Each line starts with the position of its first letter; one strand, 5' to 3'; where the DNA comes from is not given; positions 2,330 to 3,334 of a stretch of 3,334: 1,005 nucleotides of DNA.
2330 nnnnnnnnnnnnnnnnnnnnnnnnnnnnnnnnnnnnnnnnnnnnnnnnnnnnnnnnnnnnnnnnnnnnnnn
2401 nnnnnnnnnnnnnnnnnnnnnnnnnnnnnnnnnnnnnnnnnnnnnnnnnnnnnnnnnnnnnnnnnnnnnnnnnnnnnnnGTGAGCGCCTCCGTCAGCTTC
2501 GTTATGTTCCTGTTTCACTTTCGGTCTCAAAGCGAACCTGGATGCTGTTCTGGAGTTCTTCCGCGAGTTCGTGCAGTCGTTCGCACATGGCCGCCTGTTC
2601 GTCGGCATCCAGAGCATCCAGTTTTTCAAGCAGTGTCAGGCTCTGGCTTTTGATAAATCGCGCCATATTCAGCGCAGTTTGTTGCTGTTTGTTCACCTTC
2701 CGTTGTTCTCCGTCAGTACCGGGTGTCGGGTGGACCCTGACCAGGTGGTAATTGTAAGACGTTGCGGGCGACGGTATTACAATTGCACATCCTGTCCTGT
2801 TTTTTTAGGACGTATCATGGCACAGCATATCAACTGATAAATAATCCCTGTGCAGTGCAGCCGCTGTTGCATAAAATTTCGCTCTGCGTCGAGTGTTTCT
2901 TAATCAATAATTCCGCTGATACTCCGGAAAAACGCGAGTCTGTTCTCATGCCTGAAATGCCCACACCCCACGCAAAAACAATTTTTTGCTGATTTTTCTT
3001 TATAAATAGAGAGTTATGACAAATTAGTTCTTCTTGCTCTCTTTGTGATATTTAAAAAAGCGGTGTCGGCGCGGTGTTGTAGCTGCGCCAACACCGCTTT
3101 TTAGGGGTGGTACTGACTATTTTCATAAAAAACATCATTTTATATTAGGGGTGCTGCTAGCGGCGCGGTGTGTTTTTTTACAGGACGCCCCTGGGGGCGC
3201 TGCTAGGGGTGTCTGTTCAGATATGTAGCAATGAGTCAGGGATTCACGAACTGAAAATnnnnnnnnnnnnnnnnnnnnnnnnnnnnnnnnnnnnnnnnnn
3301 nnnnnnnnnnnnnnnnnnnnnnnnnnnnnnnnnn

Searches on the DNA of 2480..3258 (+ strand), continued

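Call 49: search_dna_similar(query=window:2810-3258:+, collection=plasmids, mode=distant, max_rows=40, rows=spread)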
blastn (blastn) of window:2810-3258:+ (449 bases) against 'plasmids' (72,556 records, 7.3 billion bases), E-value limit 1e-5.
Records with a match: 4590; places in all: 5908; records where one place covers at least 80% of the query: 352.
Best place of each record, by identity: >=99% 151; 95-99% 328; 90-95% 866; 80-90% 865; 60-80% 2380.
By first word of the organism name: Escherichia 2968; Klebsiella 854; Salmonella 558; Shigella 152; Citrobacter 13; Serratia 13; Enterobacter 12; Raoultella 7; uncultured 6; Pseudomonas 2; and 5 more.
By predicted mobility (MOB-suite, as given by PLSDB): conjugative 3678; mobilizable 712; non-mobilizable 200.
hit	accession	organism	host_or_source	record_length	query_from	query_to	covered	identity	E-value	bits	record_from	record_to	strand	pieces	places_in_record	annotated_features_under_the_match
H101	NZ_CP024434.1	Klebsiella pneumoniae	Homo sapiens,Trachaeal secretion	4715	1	449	100%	100.0%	0e+0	810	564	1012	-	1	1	none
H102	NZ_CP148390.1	Escherichia coli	-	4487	1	449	100%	99.1%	0e+0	792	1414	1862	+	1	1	none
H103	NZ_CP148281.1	Escherichia coli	-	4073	1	449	100%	95.1%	0e+0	711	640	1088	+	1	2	none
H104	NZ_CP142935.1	Escherichia coli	cell culture,seawater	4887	3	404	90%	77.1%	1e-78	300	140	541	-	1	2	none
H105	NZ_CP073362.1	Escherichia coli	single bacteria,urine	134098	152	402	56%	90.5%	1e-90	340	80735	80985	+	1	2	none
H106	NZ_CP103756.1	Escherichia coli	Homo sapiens,blood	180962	152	402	56%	90.5%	1e-90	340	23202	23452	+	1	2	none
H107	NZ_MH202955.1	Escherichia coli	-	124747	152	402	56%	90.5%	1e-90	340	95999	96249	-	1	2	none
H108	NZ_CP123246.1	Escherichia coli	chicken,individual chicken feces,feces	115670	152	402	56%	90.5%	1e-90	340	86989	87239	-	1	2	none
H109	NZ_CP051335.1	Salmonella enterica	bovine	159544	152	402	56%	90.1%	5e-89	335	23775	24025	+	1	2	none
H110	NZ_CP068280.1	Escherichia coli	culture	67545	152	402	56%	89.7%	6e-88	331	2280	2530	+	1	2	transglycosylase SLT domain-containing protein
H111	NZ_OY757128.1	Escherichia coli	-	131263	152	402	56%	89.7%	6e-88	331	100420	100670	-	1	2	transglycosylase SLT domain-containing protein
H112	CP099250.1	Escherichia coli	culture,Pooled sediment sample ...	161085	152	402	56%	88.9%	1e-84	320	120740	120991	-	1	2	none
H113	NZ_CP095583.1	Escherichia coli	Homo sapiens,Pure culture one microbial ...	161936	152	402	56%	88.3%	2e-81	310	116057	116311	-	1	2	transglycosylase SLT domain-containing protein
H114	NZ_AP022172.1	Escherichia coli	-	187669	152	402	56%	77.9%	1e-46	195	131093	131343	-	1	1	none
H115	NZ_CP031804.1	Klebsiella pneumoniae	Homo sapiens,rectal swab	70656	152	402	56%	76.7%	6e-43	181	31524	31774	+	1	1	none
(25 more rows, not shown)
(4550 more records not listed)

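Call 50: get_annotated_region(hit=H105, flank=1500)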
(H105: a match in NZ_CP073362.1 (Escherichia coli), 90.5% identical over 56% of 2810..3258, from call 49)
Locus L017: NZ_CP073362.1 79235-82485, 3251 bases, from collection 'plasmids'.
description: Escherichia coli strain EC11 plasmid plas2, complete sequence
organism: Escherichia coli (NCBI taxid 562)
taxonomy: Bacteria; Pseudomonadota; Gammaproteobacteria; Enterobacterales; Enterobacteriaceae; Escherichia; Escherichia coli
host: -; source: single bacteria,urine; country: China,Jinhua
typing (MOB-suite, as given by PLSDB): conjugative; replicon IncFIB,IncFIC,rep_cluster_2244; relaxase MOBF,MOBF,MOBP; mating-pair formation MPF_F
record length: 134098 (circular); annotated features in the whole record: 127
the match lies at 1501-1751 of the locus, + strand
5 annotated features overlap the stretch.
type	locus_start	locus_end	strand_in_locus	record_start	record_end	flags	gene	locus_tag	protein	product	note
CDS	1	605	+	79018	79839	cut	-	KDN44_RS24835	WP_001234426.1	DUF932 domain-containing protein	-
CDS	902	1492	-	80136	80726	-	-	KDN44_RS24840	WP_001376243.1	transglycosylase SLT domain-containing protein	-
CDS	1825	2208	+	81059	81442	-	traM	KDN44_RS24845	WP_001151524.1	conjugal transfer relaxosome DNA-binding protein TraM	-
CDS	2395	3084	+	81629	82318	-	traJ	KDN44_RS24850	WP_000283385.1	conjugal transfer transcriptional regulator TraJ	-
CDS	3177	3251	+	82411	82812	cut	traY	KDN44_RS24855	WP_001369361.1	conjugal transfer relaxosome DNA-bindin protein TraY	-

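Call 66: get_annotated_region(hit=H46, flank=300)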
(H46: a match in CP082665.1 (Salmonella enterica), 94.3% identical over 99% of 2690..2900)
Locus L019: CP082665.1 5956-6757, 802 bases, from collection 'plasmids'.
description: Salmonella enterica subsp. enterica serovar Typhimurium var. 5- strain CVM N16S089 plasmid pN16S089-3, complete sequence
organism: Salmonella enterica (NCBI taxid 1620419)
taxonomy: Bacteria; Pseudomonadota; Gammaproteobacteria; Enterobacterales; Enterobacteriaceae; Salmonella; Salmonella enterica
host: -; source: chicken breast; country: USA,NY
typing (MOB-suite, as given by PLSDB): mobilizable; replicon rep_cluster_2350
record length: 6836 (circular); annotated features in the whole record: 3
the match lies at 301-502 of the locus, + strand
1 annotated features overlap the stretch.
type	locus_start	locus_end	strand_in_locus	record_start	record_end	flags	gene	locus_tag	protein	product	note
CDS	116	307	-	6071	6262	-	-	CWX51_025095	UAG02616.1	Rop family plasmid primer RNA-binding protein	-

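Call 67: get_annotated_region(hit=H45, flank=300)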
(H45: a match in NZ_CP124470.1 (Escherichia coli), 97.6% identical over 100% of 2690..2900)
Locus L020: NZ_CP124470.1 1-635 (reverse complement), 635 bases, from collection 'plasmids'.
description: Escherichia coli strain AVS0747 plasmid pAVS0747-C, complete sequence
organism: Escherichia coli (NCBI taxid 562)
taxonomy: Bacteria; Pseudomonadota; Gammaproteobacteria; Enterobacterales; Enterobacteriaceae; Escherichia; Escherichia coli
host: -; source: wastewater; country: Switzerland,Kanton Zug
typing (MOB-suite, as given by PLSDB): mobilizable; replicon rep_cluster_2350
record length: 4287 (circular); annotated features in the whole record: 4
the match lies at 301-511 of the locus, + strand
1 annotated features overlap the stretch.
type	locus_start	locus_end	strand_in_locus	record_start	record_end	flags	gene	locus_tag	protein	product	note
CDS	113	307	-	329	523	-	-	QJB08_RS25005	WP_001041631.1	Rop family plasmid primer RNA-binding protein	-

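Call 68: get_annotated_region(hit=H44, flank=300)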
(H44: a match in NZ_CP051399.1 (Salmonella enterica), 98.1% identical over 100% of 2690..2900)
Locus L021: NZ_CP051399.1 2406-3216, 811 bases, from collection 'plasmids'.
description: Salmonella enterica subsp. enterica serovar Uganda strain CVM 22436 plasmid p22436-2, complete sequence
organism: Salmonella enterica (NCBI taxid 487004)
taxonomy: Bacteria; Pseudomonadota; Gammaproteobacteria; Enterobacterales; Enterobacteriaceae; Salmonella; Salmonella enterica
host: -; source: bovine; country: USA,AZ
typing (MOB-suite, as given by PLSDB): mobilizable; replicon rep_cluster_2350
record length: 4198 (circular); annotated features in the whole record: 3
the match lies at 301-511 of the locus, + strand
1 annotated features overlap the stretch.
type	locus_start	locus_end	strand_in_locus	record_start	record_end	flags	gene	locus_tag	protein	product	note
CDS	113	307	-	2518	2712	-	-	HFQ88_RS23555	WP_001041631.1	Rop family plasmid primer RNA-binding protein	-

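Call 69: get_annotated_region(hit=H47, flank=400)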
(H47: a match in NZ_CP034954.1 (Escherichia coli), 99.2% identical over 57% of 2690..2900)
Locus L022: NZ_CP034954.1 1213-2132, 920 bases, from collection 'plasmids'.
description: Escherichia coli strain SCEC020026 plasmid p1_020026, complete sequence
organism: Escherichia coli (NCBI taxid 562)
taxonomy: Bacteria; Pseudomonadota; Gammaproteobacteria; Enterobacterales; Enterobacteriaceae; Escherichia; Escherichia coli
host: -; source: Homo sapiens,Culture; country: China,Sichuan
typing (MOB-suite, as given by PLSDB): mobilizable; replicon rep_cluster_2358
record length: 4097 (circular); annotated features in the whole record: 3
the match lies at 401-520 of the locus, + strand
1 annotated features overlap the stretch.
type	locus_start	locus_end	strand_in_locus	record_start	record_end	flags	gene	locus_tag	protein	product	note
CDS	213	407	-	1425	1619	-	-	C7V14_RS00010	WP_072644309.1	Rop family plasmid primer RNA-binding protein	-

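Call 74: search_dna_similar(query=window:2717-2809:+, collection=ecoli_genomes, mode=distant, max_rows=30, rows=spread)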
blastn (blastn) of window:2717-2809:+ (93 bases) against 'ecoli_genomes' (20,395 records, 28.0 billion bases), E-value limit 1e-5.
Records with a match: 2154; places in all: 2222; records where one place covers at least 80% of the query: 2031.
Genomes with a match: 1693 of 5426; with a place that covers at least 80% of the query: 1632. Places per genome that has any: lowest 1, median 1, highest 5. On chromosomes: 25 places; on plasmids: 2197.
Best place of each record, by identity: >=99% 66; 95-99% 118; 90-95% 4; 80-90% 1654; 60-80% 312.
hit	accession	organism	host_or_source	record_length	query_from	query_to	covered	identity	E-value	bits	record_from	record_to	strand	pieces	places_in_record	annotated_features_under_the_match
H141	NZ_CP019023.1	Escherichia coli strain Ecol_881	Homo sapiens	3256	1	93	100%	100.0%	2e-39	168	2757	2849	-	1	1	none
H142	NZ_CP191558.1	Escherichia coli strain A3019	patient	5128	1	93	100%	98.9%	1e-37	164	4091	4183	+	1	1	none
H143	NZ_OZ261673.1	Escherichia coli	restricted access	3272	3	93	98%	96.7%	6e-34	151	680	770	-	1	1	none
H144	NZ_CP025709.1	Escherichia coli strain YDC107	Homo sapiens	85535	1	88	95%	85.7%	1e-18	100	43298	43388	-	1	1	none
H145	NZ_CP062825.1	Escherichia coli O169:H41 strain Res13-Lact-PER13-34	Sus scrofa domesticus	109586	1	88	95%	85.7%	1e-18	100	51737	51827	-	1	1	none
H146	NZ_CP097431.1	Escherichia coli strain C288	Homo sapiens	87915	1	88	95%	85.7%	1e-18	100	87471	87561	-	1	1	none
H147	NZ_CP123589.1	Escherichia coli strain DJH_137urine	Homo sapiens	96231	1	88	95%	85.7%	1e-18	100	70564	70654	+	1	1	none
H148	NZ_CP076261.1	Escherichia coli strain WY517-2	Homo sapiens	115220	1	88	95%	85.7%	1e-18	100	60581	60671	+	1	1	none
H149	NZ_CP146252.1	Escherichia coli strain L26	chicken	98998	1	88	95%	85.7%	1e-18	100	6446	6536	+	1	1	none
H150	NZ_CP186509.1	Escherichia coli strain R18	Homo sapiens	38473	1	88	95%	85.7%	1e-18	100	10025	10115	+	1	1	none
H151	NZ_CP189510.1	Escherichia coli strain N169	Homo sapiens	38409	1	88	95%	85.7%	1e-18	100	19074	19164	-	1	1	none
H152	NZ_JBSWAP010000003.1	Escherichia coli strain 167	Homo sapiens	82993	1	88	95%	85.7%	1e-18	100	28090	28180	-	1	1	none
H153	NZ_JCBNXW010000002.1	Escherichia coli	chicken farms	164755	1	88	95%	85.7%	1e-18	100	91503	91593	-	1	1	none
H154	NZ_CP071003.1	Escherichia coli strain ECO_2_R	Homo sapiens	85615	1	88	95%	84.6%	4e-17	96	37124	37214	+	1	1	none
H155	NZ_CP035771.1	Escherichia coli O145 strain RM8988-C1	Cattle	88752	1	88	95%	81.5%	1e-10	73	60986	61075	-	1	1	none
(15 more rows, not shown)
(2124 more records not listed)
